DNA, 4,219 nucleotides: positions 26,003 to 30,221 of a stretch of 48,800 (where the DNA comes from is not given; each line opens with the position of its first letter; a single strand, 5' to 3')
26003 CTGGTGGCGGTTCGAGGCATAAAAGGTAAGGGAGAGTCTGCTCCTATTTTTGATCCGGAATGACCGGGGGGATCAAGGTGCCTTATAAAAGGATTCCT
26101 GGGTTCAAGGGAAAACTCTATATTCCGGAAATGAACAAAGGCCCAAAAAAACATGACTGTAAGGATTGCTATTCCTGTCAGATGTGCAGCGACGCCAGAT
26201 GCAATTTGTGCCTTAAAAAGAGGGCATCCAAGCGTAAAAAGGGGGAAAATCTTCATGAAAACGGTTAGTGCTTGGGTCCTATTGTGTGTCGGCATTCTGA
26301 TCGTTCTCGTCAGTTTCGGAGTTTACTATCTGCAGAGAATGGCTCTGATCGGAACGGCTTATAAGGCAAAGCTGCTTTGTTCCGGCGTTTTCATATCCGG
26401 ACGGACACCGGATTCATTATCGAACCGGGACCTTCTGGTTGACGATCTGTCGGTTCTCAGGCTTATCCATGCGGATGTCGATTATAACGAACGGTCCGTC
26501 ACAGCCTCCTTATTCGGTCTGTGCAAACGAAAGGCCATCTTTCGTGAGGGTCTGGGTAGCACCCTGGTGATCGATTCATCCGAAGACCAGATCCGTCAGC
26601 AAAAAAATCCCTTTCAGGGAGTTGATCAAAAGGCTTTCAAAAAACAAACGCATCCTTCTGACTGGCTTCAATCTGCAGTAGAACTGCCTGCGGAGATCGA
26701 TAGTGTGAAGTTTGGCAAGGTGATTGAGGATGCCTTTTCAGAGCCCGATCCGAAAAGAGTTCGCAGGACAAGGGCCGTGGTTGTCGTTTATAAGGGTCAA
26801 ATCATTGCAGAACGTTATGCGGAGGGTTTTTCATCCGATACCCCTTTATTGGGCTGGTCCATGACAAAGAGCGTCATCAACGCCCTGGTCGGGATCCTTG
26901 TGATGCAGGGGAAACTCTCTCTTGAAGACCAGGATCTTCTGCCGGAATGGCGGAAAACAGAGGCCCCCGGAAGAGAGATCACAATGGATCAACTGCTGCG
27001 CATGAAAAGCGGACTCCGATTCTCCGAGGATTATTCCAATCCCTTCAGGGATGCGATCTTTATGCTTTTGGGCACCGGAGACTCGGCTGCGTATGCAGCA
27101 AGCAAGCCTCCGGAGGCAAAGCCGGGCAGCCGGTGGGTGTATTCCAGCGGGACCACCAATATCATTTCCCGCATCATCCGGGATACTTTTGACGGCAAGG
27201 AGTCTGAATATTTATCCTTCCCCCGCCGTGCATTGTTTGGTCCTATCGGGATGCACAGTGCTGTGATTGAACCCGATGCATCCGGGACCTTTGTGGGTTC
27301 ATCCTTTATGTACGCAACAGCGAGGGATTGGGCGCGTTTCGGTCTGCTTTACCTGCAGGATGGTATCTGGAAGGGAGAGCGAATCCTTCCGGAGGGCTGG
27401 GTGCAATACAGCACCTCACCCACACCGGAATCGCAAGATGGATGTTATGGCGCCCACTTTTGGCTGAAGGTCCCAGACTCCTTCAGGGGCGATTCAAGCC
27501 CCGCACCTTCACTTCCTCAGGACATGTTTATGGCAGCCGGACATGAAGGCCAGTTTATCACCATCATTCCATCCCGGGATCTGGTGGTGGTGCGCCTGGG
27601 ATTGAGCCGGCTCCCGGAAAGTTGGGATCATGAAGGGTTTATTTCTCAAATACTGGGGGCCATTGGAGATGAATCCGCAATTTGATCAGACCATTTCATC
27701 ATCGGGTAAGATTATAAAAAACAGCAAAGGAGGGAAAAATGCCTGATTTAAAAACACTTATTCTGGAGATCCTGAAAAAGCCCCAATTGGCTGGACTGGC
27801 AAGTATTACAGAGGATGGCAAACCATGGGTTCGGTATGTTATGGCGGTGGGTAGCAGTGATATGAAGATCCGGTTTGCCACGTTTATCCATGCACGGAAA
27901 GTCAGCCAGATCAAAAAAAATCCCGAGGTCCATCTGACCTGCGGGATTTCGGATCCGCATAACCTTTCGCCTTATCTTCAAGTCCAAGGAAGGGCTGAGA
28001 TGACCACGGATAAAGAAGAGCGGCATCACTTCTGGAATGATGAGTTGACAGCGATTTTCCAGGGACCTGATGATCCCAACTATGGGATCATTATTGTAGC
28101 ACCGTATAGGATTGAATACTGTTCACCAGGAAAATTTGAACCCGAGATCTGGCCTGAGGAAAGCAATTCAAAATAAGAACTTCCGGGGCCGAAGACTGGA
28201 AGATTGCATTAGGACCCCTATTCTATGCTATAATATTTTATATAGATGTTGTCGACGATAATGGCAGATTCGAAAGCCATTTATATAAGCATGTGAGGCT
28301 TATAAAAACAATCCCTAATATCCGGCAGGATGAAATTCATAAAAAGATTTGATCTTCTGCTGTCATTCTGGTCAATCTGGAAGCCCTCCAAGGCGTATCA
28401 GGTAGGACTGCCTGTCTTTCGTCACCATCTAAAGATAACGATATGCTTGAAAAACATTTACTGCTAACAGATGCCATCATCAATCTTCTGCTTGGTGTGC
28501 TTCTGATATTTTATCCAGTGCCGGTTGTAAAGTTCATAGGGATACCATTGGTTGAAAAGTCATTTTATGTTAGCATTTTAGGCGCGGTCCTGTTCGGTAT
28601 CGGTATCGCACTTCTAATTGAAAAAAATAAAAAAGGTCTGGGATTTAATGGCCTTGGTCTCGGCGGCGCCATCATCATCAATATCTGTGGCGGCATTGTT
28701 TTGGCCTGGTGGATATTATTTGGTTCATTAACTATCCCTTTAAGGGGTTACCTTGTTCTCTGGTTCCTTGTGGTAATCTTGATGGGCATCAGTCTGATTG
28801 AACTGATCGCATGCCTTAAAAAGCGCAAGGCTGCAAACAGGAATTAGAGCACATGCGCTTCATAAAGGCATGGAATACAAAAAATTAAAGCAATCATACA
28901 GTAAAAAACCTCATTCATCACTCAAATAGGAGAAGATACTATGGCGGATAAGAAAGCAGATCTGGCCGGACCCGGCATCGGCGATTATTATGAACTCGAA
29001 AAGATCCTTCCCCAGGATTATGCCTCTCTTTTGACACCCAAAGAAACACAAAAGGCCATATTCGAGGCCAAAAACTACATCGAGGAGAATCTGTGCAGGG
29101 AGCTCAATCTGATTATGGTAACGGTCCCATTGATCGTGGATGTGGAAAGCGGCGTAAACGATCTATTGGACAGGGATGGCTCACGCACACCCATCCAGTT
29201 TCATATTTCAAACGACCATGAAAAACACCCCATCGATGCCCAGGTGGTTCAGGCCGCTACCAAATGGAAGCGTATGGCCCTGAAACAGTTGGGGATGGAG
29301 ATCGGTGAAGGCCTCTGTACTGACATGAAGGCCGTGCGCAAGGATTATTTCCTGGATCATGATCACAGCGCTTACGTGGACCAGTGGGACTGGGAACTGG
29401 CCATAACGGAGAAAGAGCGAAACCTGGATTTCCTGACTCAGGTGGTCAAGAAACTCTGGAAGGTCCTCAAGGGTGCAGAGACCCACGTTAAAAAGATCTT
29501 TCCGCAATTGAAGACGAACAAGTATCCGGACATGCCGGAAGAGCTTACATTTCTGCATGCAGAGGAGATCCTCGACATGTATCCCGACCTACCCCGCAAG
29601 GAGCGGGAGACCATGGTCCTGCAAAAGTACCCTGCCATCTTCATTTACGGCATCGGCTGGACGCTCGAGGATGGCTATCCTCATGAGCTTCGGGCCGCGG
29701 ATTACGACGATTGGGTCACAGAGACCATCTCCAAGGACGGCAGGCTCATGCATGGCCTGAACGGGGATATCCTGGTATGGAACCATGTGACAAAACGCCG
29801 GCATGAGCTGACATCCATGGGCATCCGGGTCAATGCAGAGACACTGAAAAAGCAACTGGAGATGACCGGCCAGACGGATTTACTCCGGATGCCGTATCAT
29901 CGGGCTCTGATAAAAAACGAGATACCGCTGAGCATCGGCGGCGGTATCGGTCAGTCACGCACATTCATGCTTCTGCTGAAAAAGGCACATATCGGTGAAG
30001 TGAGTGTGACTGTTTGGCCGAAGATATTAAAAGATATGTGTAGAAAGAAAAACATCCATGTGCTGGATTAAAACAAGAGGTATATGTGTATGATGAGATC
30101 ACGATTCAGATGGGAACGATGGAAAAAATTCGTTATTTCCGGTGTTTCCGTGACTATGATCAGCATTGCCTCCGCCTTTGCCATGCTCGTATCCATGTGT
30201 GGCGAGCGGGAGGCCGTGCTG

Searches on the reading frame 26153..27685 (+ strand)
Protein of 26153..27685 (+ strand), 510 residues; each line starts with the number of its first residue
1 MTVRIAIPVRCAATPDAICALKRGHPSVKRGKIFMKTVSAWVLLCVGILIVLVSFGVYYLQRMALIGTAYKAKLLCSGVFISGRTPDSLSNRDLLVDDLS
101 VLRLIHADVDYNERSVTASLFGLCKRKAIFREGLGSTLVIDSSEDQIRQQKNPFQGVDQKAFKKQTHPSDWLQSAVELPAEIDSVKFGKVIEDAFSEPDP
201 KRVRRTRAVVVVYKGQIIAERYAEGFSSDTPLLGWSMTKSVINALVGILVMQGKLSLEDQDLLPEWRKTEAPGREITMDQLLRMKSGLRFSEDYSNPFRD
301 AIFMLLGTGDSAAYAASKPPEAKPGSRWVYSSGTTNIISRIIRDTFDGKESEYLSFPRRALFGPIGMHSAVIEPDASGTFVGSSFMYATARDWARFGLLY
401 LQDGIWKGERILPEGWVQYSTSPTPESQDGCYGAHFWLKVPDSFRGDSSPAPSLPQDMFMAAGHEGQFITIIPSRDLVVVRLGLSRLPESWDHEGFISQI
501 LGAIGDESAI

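Call 33: search_protein_families(library=ncbifam, proteins=[window:26153-27685:+], max_evalue=1e-10)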
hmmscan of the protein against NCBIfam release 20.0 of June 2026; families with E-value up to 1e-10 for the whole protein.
window:26153-27685:+ (510 aa): 1 family
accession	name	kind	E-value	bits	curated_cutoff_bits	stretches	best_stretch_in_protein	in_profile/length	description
NF045925.1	3-sucCA_synth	equivalog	1.4e-20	73.2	800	1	207-507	58-334/498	3-succinylated cholic acid synthase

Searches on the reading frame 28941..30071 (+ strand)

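Call 33: search_protein_families(library=ncbifam, proteins=[window:28941-30071:+], max_evalue=1e-10)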
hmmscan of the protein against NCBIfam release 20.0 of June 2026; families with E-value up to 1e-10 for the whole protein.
window:28941-30071:+ (376 aa): 1 family
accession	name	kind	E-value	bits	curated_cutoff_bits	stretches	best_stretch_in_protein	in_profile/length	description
TIGR00669.1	asnA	equivalog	2.6e-88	296.5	292.8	1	37-365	9-324/330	aspartate--ammonia ligase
